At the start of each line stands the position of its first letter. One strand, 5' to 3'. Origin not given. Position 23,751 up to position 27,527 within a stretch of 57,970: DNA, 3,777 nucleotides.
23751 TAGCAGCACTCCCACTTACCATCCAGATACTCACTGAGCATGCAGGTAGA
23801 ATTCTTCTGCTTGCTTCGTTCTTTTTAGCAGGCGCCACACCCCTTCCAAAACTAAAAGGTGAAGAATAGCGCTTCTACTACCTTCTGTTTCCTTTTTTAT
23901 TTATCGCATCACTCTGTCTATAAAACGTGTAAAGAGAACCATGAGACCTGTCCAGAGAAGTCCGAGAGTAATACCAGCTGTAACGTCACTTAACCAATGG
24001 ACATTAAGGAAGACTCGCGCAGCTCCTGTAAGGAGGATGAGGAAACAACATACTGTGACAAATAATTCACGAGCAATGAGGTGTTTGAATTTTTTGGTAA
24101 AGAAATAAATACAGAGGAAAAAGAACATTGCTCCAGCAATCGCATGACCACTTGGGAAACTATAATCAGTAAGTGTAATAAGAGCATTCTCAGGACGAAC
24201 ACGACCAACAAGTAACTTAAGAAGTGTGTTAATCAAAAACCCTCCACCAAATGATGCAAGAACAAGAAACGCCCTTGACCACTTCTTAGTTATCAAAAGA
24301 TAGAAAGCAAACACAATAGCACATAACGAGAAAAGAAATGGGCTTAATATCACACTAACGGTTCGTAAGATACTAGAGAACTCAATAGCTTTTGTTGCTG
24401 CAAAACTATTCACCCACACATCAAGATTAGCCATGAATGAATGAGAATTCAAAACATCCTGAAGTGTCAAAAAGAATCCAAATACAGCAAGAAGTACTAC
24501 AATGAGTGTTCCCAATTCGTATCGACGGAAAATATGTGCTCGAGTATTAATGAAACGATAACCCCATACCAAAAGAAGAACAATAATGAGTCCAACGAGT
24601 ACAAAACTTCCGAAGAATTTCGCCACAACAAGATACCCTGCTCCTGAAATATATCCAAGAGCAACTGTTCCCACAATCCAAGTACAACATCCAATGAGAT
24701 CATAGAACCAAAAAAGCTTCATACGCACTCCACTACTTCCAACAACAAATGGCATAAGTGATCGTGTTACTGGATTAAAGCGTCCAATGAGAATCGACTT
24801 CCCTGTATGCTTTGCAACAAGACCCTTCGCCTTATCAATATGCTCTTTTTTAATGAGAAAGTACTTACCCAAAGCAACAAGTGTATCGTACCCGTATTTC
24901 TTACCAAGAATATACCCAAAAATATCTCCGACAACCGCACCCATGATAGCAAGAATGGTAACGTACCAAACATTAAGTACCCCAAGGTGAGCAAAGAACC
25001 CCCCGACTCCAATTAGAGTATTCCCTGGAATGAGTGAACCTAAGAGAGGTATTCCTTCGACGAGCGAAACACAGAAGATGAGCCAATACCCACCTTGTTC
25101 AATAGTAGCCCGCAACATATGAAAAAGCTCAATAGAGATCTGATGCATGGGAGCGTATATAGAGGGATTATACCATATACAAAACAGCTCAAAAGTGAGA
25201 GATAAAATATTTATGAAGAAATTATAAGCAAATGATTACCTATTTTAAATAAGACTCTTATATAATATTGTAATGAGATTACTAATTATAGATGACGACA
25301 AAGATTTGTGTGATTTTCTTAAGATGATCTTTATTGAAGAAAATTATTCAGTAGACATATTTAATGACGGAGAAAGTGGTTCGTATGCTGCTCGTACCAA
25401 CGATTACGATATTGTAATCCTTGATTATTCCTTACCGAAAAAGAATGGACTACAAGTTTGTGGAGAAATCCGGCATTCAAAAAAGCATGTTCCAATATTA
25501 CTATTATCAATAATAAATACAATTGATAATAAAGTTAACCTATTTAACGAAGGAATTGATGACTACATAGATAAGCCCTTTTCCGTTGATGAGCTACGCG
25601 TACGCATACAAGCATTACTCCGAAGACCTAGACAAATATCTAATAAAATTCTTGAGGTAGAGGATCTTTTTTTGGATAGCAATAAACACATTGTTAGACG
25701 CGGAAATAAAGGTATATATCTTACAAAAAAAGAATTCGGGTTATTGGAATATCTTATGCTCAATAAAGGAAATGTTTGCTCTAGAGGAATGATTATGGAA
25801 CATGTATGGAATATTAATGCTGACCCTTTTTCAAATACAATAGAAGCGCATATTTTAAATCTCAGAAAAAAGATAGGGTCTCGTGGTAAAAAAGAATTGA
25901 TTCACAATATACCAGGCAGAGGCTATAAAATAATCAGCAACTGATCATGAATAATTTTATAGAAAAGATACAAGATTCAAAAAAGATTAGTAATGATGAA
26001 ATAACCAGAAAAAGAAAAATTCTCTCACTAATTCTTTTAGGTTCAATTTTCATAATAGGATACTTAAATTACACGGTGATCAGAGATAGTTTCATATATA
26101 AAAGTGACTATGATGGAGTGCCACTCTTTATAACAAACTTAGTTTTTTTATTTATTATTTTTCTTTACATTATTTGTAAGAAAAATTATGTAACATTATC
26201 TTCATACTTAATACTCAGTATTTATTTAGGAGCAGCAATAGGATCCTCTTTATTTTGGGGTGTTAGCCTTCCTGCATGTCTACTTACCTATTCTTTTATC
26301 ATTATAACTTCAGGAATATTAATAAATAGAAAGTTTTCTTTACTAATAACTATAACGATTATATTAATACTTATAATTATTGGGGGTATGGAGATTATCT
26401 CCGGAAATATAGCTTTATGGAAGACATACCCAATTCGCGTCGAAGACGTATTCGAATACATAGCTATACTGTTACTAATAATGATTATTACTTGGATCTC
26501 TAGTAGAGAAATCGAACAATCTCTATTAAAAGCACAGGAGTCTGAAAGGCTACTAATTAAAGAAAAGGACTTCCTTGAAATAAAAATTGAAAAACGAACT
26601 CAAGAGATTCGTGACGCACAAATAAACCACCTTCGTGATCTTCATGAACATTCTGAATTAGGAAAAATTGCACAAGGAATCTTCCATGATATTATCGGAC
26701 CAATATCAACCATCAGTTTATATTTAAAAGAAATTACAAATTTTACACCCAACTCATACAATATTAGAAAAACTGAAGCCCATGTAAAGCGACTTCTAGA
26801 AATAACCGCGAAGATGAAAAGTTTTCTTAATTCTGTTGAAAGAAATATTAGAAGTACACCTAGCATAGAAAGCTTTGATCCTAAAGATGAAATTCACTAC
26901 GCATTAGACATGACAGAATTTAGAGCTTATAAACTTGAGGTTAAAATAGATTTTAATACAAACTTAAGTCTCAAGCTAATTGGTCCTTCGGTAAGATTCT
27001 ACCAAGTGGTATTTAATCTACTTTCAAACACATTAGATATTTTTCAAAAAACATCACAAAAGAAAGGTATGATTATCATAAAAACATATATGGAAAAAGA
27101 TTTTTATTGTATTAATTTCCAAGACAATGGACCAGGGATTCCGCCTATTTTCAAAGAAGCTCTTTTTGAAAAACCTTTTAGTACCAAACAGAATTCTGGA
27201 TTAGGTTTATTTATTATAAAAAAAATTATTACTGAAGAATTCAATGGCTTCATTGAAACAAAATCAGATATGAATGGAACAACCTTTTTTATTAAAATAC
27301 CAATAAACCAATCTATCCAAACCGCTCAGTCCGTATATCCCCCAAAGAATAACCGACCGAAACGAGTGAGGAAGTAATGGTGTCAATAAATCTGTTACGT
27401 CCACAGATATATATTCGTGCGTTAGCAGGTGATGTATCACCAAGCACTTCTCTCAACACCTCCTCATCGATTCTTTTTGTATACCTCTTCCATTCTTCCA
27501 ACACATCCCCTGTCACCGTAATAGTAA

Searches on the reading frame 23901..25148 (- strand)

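Call 63: search_protein_families(library=ncbifam, proteins=[window:23901-25148:-], max_evalue=0.01)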
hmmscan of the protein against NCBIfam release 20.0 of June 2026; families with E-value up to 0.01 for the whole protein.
window:23901-25148:- (415 aa): 6 families
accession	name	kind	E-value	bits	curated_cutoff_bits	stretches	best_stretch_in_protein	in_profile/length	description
NF008102.0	PRK10847.1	equivalog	1.4e-19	70.7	236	1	21-197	30-205/219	DedA family protein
NF052604.1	UndecprPTUtpABac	equivalog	4.2e-14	53.1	250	1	14-201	10-190/198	undecaprenyl phosphate transporter UptA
NF052605.1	UndecprPTUptAStph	equivalog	1.2e-07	32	300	1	12-198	5-194/197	undecaprenyl phosphate transporter UptA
NF047884.1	UdeprDiPSep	equivalog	9.1e-06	25.7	250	1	259-402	39-182/188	undecaprenyl-diphosphatase SepP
NF007159.0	PRK09597.1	equivalog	0.00059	19.6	177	1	328-403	118-184/191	lipid A 1-phosphatase LpxE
NF007975.0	PRK10699.1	equivalog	0.00073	19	261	1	327-399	155-222/254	phosphatidylglycerophosphatase B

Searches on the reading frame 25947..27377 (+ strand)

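Call 63: search_protein_families(library=ncbifam, proteins=[window:25947-27377:+], max_evalue=0.01)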
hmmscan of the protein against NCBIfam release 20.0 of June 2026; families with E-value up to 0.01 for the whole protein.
window:25947-27377:+ (476 aa): 59 families (the best 25 are shown)
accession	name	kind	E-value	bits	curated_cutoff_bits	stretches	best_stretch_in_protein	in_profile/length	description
NF008468.0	PRK11360.1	equivalog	3.2e-20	72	646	1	237-458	395-613/616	two-component system sensor histidine kinase AtoS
NF007688.0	PRK10364.1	equivalog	1.4e-16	60.3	479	1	219-458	221-456/460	two-component system sensor histidine kinase ZraS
NF008298.1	PRK11086.1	subfamily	5.6e-15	54.8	520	1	354-455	427-527/529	DcuS/MalK family sensor histidine kinase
NF041777.1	sens_FixL_Rhizob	equivalog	5.8e-15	54.9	850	1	218-455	246-483/485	sensor protein FixL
NF047794.1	HisKinPtgB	equivalog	9.6e-14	50.6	1000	1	236-444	440-645/656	two-component system sensor histidine kinase PgtB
TIGR02916.1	PEP_his_kin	equivalog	3.3e-13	49.1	300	1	229-452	466-679/679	XrtA/PEP-CTERM system histidine kinase PrsK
NF008543.0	PRK11466.1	equivalog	4.9e-13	47.9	982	1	306-461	515-670/914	TMAO reductase system sensor histidine kinase/response regulator TorS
NF046044.1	PnpS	equivalog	1.9e-12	46.9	400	1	302-452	237-390/390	two-component system histidine kinase PnpS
NF047874.1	MASE3_PAS_HK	subfamily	2.3e-12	46.5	560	1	353-460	522-632/655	MASE3 domain-containing sensor histidine kinase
TIGR02956.1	TMAO_torS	equivalog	7.5e-12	44.2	676.5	1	308-462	535-691/967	TMAO reductase system sensor histidine kinase/response regulator TorS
TIGR02966.1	phoR_proteo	equivalog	1.4e-11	44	334.2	1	180-450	51-332/333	phosphate regulon sensor histidine kinase PhoR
NF008312.0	PRK11100.1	equivalog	1.5e-11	43.8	356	1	172-442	193-462/477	two-component system sensor histidine kinase CreC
NF038348.1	T2SS_HK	subfamily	3.3e-11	42.3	450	1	350-453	471-573/574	histidine kinase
NF047466.1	hybrid_RR_LvrB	exception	6.9e-11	41.9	500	1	210-453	128-376/377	hybrid histidine kinase/response regulator LvrB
NF052574.1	HisKinEspCMyxo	equivalog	1.7e-10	39.7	1200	1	238-462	417-646/785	serine histidine kinase EspC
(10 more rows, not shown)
